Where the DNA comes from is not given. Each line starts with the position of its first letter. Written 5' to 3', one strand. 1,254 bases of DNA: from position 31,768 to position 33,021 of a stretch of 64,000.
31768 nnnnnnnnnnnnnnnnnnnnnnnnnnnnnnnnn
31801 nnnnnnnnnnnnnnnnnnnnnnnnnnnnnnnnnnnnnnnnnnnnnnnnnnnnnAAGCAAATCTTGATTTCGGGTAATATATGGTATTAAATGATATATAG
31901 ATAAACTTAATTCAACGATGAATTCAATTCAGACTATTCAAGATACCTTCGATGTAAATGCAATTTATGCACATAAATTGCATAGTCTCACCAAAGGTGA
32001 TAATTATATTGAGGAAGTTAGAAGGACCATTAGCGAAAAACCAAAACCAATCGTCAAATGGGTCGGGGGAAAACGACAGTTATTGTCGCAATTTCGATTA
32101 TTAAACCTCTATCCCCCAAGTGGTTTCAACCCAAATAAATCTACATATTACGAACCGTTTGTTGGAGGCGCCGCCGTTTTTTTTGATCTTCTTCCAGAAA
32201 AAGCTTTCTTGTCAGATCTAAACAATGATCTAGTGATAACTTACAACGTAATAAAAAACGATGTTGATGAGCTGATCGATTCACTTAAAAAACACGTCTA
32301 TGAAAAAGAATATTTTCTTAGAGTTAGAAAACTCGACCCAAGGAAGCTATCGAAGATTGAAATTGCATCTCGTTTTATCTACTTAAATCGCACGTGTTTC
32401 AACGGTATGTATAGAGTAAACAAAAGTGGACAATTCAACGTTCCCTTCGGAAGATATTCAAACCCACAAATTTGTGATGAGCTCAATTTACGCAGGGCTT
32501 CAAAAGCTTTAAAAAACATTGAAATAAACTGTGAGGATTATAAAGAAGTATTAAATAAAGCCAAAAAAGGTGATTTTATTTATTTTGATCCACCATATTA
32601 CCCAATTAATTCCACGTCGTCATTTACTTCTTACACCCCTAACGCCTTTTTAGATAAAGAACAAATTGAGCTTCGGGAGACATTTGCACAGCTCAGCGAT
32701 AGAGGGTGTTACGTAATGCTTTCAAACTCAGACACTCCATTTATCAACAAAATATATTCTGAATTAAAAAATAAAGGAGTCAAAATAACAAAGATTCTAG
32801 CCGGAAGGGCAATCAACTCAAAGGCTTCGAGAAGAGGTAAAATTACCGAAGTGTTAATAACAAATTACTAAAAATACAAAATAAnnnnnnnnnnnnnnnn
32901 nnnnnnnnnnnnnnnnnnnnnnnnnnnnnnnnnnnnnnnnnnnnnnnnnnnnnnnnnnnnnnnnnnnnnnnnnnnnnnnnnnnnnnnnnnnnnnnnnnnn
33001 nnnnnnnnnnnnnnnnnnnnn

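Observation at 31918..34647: AT-rich restriction-modification island with two methyltransferases and two small Hjc-like PD-(D/E)XK nuclease subunits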

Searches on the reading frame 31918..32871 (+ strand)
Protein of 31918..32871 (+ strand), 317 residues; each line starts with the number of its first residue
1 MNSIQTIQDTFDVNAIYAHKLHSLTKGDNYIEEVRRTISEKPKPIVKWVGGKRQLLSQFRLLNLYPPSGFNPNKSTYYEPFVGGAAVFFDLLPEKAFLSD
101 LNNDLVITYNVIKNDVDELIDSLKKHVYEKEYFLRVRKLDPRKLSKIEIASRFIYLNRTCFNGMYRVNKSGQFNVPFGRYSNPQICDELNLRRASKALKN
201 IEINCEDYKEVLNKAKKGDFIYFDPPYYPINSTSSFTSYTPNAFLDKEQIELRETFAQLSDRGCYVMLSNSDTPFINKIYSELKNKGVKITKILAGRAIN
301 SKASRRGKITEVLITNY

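Call 3: search_protein_families(library=pfam, proteins=[window:31918-32871:+], max_evalue=1)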
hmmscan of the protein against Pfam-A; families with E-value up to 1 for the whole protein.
window:31918-32871:+ (317 aa): 3 families
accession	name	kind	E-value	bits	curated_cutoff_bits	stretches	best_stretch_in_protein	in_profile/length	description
PF02086.21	MethyltransfD12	-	4.1e-65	220.5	22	1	48-285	1-242/253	D12 class N6 adenine-specific DNA methyltransferase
PF12687.12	DUF3801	-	0.057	13.9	24.1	0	190-219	28-57/131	Protein of unknown function (DUF3801)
PF03602.21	Cons_hypoth95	-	0.15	12.2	24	1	201-230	94-126/182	Conserved hypothetical protein 95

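Call 4: search_protein_families(library=ncbifam, proteins=[window:31918-32871:+], max_evalue=1)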
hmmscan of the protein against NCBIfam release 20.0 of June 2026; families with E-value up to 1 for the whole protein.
window:31918-32871:+ (317 aa): 2 families
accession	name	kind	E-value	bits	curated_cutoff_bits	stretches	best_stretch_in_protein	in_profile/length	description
TIGR00571.1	dam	subfamily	4.7e-86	288.8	114.85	1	43-316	2-267/267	Dam family site-specific DNA-(adenine-N6)-methyltransferase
NF008152.0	PRK10904.1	equivalog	1.1e-48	166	441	1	41-313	3-265/271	adenine-specific DNA-methyltransferase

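Call 5: search_protein_families(library=padloc, proteins=[window:31918-32871:+], max_evalue=1)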
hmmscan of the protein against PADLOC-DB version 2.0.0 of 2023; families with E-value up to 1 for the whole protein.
window:31918-32871:+ (317 aa): 22 families
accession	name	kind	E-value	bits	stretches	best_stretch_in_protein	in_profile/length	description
PDLC03294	MTase_II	-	1e-97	325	1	41-317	3-271/272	Type II methyltransferase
PDLC03735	oMTase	-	9.5e-94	312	1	42-317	7-282/284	orphan methyltransferase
PDLC03261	MTase_II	-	2.1e-76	255.6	1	31-289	13-265/643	Type II methyltransferase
PDLC03729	oMTase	-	1e-61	206.8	1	40-313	2-265/275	orphan methyltransferase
PDLC03266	MTase_II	-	2.1e-57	192.7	1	42-314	14-281/285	Type II methyltransferase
PDLC03247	MTase_II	-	4.5e-31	106.1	1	47-317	7-265/282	Type II methyltransferase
PDLC03344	MTase_II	-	1.8e-30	103.8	1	43-186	4-146/154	Type II methyltransferase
PDLC03383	MTase_II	-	1.3e-25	88.5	2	159-317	151-313/318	Type II methyltransferase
PDLC03253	MTase_II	-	9e-25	85.8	1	43-316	4-252/253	Type II methyltransferase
PDLC03264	MTase_II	-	3e-23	80.5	1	75-260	38-228/306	Type II methyltransferase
PDLC04018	PD-Lambda-5_B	-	9.7e-18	62.4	1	48-292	10-255/291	-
PDLC03302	MTase_II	-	1e-17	62.2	1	38-229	355-544/626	Type II methyltransferase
PDLC03349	MTase_II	-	1.5e-17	61.7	2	152-259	195-302/374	Type II methyltransferase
PDLC03717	oMTase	-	1.7e-17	61.7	1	72-230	25-187/285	orphan methyltransferase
PDLC03287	MTase_II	-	1e-15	55.6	1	42-317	363-641/646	Type II methyltransferase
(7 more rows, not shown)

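Call 83: search_solved_structures(query=window:31918-32871:+, max_evalue=1e-10)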
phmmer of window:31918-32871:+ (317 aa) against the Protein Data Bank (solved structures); distinct sequences matched with E-value up to 1e-10: 7.
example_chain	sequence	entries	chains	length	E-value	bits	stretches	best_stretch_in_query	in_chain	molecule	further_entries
2dpm_A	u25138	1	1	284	1e-67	231.9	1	42-317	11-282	PROTEIN (ADENINE-SPECIFIC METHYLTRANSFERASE DPNII 1)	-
2ore_D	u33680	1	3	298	1.3e-38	136.3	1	40-313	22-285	DNA adenine methylase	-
4rtj_A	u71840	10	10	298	1.3e-38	136.3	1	40-313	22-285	DNA adenine methylase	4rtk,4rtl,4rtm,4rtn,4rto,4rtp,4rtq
4gbe_D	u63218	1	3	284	1.7e-38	135.9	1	41-313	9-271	DNA adenine methylase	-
4gol_D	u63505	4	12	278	2.1e-38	135.6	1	41-313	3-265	DNA adenine methylase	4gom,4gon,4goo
2g1p_A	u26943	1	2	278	2.2e-38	135.6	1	41-313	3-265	DNA adenine methylase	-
7m6b_B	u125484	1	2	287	3.8e-12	49.4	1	43-317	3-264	Site-specific DNA-methyltransferase (adenine-specific)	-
